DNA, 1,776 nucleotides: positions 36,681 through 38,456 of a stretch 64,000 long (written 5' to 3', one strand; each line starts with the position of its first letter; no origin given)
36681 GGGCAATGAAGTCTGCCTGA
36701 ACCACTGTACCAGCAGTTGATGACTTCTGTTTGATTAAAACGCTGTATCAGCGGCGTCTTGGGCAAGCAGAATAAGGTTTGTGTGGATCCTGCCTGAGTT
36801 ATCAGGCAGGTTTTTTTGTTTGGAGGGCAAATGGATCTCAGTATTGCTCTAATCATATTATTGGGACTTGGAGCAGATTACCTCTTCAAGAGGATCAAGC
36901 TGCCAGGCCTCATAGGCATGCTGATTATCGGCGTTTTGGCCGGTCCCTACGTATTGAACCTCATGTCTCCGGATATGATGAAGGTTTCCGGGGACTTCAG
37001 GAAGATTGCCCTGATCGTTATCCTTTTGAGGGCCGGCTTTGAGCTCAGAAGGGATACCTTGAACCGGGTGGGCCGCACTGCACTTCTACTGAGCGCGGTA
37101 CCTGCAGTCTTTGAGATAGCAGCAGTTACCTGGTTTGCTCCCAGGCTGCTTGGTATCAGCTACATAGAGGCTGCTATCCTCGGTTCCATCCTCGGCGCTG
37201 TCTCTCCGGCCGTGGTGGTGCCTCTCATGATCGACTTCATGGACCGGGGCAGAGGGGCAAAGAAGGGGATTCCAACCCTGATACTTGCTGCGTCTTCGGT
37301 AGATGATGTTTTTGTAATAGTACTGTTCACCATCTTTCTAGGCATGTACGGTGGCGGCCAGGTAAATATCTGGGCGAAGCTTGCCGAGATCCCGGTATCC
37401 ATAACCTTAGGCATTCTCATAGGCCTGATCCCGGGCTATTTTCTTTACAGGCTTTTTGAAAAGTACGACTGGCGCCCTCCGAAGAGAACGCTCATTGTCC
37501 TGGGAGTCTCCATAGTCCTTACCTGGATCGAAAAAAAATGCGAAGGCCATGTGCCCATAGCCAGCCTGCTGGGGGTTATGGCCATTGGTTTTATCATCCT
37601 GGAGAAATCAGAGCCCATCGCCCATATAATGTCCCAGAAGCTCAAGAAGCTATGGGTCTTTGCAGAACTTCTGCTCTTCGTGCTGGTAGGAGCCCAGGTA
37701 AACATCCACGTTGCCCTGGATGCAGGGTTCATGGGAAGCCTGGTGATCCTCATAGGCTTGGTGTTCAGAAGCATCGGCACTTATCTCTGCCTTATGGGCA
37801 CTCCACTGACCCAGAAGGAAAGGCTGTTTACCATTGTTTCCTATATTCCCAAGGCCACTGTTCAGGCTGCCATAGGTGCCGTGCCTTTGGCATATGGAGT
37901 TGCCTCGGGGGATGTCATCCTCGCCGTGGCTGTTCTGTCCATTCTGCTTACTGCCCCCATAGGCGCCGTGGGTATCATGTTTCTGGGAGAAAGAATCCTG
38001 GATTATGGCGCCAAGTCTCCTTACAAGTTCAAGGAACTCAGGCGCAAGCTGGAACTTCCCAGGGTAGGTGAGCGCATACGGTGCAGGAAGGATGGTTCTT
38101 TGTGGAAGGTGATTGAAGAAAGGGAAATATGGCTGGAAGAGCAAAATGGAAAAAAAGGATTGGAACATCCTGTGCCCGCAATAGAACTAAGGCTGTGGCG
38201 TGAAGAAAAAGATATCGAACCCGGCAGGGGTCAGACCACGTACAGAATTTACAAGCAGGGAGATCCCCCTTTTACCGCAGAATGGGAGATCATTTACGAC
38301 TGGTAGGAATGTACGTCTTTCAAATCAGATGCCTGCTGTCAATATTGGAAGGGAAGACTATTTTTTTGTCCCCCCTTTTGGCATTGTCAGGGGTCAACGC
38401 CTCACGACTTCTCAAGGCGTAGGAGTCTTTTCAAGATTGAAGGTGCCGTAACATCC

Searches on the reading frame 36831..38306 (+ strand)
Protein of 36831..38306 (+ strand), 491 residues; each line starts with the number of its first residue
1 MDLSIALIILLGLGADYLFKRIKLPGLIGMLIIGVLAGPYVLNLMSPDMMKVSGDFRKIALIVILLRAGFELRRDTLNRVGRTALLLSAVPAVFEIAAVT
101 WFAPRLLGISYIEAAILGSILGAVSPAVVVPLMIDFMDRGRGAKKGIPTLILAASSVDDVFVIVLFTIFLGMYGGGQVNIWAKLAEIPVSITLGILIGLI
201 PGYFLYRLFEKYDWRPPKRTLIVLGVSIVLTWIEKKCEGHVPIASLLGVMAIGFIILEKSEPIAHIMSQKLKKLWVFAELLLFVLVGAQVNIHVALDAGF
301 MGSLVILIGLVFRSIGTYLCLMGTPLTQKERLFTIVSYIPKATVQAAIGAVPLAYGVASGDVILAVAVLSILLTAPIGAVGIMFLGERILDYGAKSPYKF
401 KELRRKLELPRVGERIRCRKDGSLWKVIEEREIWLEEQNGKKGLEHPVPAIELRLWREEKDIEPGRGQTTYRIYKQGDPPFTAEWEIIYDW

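Call 31: find_encoding_contigs(protein=window:36831-38306:+, flank=3000, max_places=8)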
Protein window:36831-38306:+ (491 aa): 14 contigs read that carry it; 8 places shown.
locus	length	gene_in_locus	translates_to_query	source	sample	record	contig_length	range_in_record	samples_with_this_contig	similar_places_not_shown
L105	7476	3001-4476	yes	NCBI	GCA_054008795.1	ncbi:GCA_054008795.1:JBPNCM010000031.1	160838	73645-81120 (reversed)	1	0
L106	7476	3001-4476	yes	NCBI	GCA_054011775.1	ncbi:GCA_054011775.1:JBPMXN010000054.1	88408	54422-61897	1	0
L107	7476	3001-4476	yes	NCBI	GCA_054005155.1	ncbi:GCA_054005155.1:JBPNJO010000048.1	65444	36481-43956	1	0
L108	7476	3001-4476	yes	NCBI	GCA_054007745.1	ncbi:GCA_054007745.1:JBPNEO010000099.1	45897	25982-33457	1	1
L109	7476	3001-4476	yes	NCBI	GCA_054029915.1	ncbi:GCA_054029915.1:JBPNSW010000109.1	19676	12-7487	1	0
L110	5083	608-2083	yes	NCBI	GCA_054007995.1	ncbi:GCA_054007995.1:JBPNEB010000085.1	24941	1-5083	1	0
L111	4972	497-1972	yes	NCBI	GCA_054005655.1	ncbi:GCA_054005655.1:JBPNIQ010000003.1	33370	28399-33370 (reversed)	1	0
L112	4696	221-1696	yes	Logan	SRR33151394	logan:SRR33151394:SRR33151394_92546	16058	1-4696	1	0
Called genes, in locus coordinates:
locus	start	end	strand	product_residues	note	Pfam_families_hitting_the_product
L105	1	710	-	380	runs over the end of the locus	PF09314:DUF1972, PF13439:Glyco_transf_4 (weak), PF13579:Glyco_trans_4_4 (weak)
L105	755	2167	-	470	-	PF13727:CoA_binding_3, PF02397:Bac_transf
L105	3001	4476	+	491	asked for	PF00999:Na_H_Exchanger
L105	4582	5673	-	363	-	-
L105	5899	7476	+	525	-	PF20966:MASE6, PF00512:HisKA, PF02518:HATPase_c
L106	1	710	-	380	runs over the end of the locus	PF09314:DUF1972, PF13439:Glyco_transf_4 (weak), PF13579:Glyco_trans_4_4 (weak)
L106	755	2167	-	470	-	PF13727:CoA_binding_3, PF02397:Bac_transf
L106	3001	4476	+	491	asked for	PF00999:Na_H_Exchanger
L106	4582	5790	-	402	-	-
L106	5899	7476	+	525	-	PF20966:MASE6, PF00512:HisKA, PF02518:HATPase_c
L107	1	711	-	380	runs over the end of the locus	PF09314:DUF1972, PF13439:Glyco_transf_4 (weak), PF13579:Glyco_trans_4_4 (weak)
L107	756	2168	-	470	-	PF13727:CoA_binding_3, PF02397:Bac_transf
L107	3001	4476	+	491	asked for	PF00999:Na_H_Exchanger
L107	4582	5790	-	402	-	-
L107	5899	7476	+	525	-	PF20966:MASE6, PF00512:HisKA, PF02518:HATPase_c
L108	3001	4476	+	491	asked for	PF00999:Na_H_Exchanger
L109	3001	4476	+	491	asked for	PF00999:Na_H_Exchanger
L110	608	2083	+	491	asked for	PF00999:Na_H_Exchanger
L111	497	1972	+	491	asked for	PF00999:Na_H_Exchanger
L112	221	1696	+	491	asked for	PF00999:Na_H_Exchanger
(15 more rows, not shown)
